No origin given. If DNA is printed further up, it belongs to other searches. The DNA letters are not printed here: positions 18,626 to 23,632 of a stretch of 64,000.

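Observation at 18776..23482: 1568-aa double GT-C fusion: Pmt-type protein O-mannosyltransferase with a ~430-aa insertion in loop 1, preceded by a second GT-C-like domain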

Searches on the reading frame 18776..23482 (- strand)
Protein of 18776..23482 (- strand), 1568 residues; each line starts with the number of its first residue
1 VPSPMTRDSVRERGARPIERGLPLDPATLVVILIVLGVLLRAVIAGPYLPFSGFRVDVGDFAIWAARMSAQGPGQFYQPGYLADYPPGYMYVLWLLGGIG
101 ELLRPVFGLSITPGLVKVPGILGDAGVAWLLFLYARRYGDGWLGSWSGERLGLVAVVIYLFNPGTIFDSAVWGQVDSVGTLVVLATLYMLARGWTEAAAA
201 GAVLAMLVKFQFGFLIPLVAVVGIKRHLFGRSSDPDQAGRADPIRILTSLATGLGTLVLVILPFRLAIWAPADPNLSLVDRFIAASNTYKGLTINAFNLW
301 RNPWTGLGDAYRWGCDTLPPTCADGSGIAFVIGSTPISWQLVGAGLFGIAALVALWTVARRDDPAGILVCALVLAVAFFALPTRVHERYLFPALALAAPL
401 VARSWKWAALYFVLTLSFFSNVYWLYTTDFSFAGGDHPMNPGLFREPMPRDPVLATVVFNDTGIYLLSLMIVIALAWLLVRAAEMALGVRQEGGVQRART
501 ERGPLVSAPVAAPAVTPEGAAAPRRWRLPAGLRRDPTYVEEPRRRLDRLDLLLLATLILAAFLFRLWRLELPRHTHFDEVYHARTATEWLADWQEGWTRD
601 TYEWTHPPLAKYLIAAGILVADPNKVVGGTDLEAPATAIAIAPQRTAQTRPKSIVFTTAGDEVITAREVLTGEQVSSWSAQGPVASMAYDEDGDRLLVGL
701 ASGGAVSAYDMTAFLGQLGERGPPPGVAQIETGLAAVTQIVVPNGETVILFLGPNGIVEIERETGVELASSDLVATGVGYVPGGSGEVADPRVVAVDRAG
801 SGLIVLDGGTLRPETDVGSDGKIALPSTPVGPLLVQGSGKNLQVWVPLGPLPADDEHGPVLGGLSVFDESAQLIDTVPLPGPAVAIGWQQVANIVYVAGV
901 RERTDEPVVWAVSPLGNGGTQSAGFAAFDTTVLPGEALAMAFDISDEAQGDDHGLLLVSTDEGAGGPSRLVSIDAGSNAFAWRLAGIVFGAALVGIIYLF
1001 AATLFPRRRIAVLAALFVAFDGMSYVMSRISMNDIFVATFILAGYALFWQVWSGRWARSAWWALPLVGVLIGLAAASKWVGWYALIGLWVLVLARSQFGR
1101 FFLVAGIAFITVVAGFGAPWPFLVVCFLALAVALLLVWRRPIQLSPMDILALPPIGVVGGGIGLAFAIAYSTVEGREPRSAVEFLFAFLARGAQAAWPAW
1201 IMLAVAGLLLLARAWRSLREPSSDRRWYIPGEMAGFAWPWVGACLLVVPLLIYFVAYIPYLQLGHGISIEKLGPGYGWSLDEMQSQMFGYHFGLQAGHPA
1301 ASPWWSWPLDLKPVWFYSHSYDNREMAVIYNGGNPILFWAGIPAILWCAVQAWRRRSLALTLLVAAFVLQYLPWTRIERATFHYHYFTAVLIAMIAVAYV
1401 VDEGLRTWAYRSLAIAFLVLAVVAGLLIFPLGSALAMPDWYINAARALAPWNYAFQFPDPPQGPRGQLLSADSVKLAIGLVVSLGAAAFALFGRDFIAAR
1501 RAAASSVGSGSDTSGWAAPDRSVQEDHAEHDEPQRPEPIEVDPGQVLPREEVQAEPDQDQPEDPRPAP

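Call 4: search_protein_families(library=pfam, proteins=[window:18776-23482:-], max_evalue=1)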
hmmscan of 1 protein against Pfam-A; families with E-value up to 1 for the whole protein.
window:18776-23482:- (1568 aa): 4 families
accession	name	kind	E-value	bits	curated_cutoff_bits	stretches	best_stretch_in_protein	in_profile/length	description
PF16192.10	PMT_4TMC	-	2.5e-16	60.2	32.4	1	1282-1429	7-176/202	C-terminal four TMM region of protein-O-mannosyltransferase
PF02366.24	PMT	-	1.6e-13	51.2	22.7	2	977-1127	80-237/245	Dolichyl-phosphate-mannose-protein mannosyltransferase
PF13231.12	PMT_2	-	0.0054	17.4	26.1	2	976-1113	18-153/160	Dolichyl-phosphate-mannose-protein mannosyltransferase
PF23414.1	Beta-prop_EML_2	-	0.03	14.1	90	1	651-705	8-63/266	Echinoderm microtubule-associated protein second beta-propeller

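Call 5: search_protein_families(library=ncbifam, proteins=[window:18776-23482:-], max_evalue=1)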
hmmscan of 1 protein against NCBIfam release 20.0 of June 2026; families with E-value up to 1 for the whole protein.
window:18776-23482:- (1568 aa): 1 family
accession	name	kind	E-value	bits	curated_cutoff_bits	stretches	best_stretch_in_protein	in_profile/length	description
NF058602.1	PrMnsylTfPmt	equivalog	1.7e-06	27.1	800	1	1297-1398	352-463/530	protein O-mannosyltransferase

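Call 6: find_homologous_proteins(query=window:18776-23482:-)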
Query window:18776-23482:- (1568 aa): 1202 proteins with E <= 0.001 among 8000 candidates; the best 120 are listed.
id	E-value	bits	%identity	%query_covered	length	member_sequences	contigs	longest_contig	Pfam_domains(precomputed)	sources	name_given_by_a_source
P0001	0.0e+0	3527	100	100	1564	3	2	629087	PF02366.25,PF16192.11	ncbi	ncbi:MAG: phospholipid carrier-dependent glycosyltransferase [Chloroflexota bacterium]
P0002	0.0e+0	3038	86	99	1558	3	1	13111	PF02366.25,PF16192.11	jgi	jgi:predicted membrane-bound dolichyl-phosphate-mannose-protein mannosyltransferase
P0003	0.0e+0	3003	85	100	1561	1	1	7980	PF02366.25,PF16192.11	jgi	jgi:predicted membrane-bound dolichyl-phosphate-mannose-protein mannosyltransferase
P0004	0.0e+0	2990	86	98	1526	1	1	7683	PF02366.25,PF16192.11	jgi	jgi:predicted membrane-bound dolichyl-phosphate-mannose-protein mannosyltransferase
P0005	0.0e+0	2982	83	100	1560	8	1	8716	PF02366.25,PF16192.11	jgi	jgi:predicted membrane-bound dolichyl-phosphate-mannose-protein mannosyltransferase/Gpi18-like manno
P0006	0.0e+0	2970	84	100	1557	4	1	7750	PF02366.25,PF16192.11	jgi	jgi:predicted membrane-bound dolichyl-phosphate-mannose-protein mannosyltransferase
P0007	0.0e+0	2967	84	100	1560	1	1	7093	PF02366.25,PF16192.11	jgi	jgi:predicted membrane-bound dolichyl-phosphate-mannose-protein mannosyltransferase/Gpi18-like manno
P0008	0.0e+0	2961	84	100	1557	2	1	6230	PF02366.25,PF16192.11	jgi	jgi:predicted membrane-bound dolichyl-phosphate-mannose-protein mannosyltransferase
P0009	0.0e+0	2956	84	99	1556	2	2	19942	PF02366.25,PF16192.11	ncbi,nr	ncbi:MAG: phospholipid carrier-dependent glycosyltransferase [Chloroflexi bacterium]|nr:phospholipid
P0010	0.0e+0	2954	85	98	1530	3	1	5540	PF02366.25,PF16192.11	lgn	-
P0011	0.0e+0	2911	82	100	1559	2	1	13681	PF02366.25,PF16192.11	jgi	-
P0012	0.0e+0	2908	83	100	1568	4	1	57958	PF02366.25,PF16192.11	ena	-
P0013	0.0e+0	2892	81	100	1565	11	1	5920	PF02366.25,PF16192.11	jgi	-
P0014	0.0e+0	2888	81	100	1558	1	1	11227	PF02366.25,PF16192.11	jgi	jgi:predicted membrane-bound dolichyl-phosphate-mannose-protein mannosyltransferase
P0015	0.0e+0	2882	81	100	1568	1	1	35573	PF02366.25,PF16192.11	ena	-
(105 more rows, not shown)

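Call 7: search_solved_structures(query=window:18776-23482:-, max_evalue=1)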
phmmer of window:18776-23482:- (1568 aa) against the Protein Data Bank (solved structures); distinct sequences matched with E-value up to 1: 5.
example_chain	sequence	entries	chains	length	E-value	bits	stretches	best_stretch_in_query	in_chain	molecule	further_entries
6p25_B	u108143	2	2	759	0.0033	18.1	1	1365-1432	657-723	Dolichyl-phosphate-mannose--protein mannosyltransferase 2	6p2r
9i5k_A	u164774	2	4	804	0.051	14.1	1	1282-1343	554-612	Dolichyl-phosphate-mannose--protein mannosyltransferase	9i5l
4qks_A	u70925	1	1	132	0.056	14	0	893-919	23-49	DE NOVO PROTEIN 6XTRP/PV2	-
3q7y_A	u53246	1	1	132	0.1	13.1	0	894-919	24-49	De novo designed beta-trefoil architecture with symmetric primary structure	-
6x3s_A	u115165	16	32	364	0.69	10.4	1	379-434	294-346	Gamma-aminobutyric acid receptor subunit beta-2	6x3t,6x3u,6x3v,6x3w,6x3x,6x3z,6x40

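Call 42: find_related_loci(query=A1, collection=genome_contigs, flank=6000)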
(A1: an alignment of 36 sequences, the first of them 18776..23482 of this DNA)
Query A1 (1568 aa) in genome_contigs; peptide patterns used: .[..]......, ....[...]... (x = any residue, [..] = any of these).
390 stretches matched a pattern; 323 encode a relative of the query (tblastn E <= 1e-3); the best 80 are kept; 80 distinct loci.
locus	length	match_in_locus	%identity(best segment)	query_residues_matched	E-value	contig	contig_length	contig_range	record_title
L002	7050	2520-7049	92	1-1508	0e+0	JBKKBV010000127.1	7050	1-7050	MAG: Candidatus Limnocylindria bacterium isolate swi_bin.375 S1Ck127_19651355_flag_1_multi_9.0413_len_7050, whole genome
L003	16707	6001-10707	81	1-1563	0e+0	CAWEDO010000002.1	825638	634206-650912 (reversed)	MAG: uncultured Chloroflexia bacterium isolate MFD04944.bin.1.320 genome assembly, contig: contig_38707, whole genome sh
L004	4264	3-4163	84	158-1567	0e+0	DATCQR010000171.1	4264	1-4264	MAG TPA_asm: Candidatus Limnocylindria bacterium isolate SMAG_U7258 k141_195153, whole genome shotgun sequence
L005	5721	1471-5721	83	1-1422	0e+0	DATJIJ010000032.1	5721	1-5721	MAG TPA_asm: Candidatus Methylomirabilota bacterium isolate SMAG_U15535 k141_10463133, whole genome shotgun sequence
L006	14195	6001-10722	70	1-1566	0e+0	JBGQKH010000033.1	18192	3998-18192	MAG: Candidatus Limnocylindria bacterium isolate OBJ2_061818_050_66 k141_3916208_length_18192_cov_13.3033, whole genome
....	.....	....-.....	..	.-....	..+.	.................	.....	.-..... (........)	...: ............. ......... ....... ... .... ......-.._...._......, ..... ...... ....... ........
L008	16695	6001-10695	70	1-1567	0e+0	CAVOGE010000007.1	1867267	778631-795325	MAG: uncultured Chloroflexia bacterium isolate MFD09964.bin.1.336 genome assembly, contig: contig_6347, whole genome sho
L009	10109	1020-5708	70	1-1565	0e+0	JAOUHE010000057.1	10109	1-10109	MAG: Chloroflexota bacterium isolate 4_1_May_SF_Bin54 4_1_May_SF_Bin54_scaffold_2879_c1, whole genome shotgun sequence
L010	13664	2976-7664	66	1-1568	0e+0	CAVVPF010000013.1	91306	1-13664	MAG: uncultured Chloroflexia bacterium isolate MFD03638.bin.2.5 genome assembly, contig: contig_264, whole genome shotgu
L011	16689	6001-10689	67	1-1568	0e+0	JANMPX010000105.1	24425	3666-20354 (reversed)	MAG: Chloroflexota bacterium isolate OTE_51_metabat_371 OTE_51_k141_1584967, whole genome shotgun sequence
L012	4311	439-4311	83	1-1295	0e+0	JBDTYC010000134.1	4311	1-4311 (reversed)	MAG: Chloroflexota bacterium isolate cluster4_bin.130 NODE_90978_length_4311_cov_8.488722, whole genome shotgun sequence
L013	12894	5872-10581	63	1-1563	0e+0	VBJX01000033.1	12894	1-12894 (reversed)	MAG: Chloroflexi bacterium isolate CF_167 14_1009_16_40cm_scaffold_14393, whole genome shotgun sequence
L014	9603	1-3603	85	329-1534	0e+0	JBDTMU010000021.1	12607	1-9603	MAG: Chloroflexota bacterium isolate cluster3_bin.133 NODE_21146_length_12607_cov_18.448375, whole genome shotgun sequen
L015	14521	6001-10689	70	1-1565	0e+0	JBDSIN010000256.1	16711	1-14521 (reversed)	MAG: Candidatus Limnocylindria bacterium isolate cluster1_bin.30 k127_7449076, whole genome shotgun sequence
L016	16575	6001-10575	64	1-1519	0e+0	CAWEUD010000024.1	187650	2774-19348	MAG: uncultured Chloroflexia bacterium isolate MFD05684.bin.3.306 genome assembly, contig: contig_56184, whole genome sh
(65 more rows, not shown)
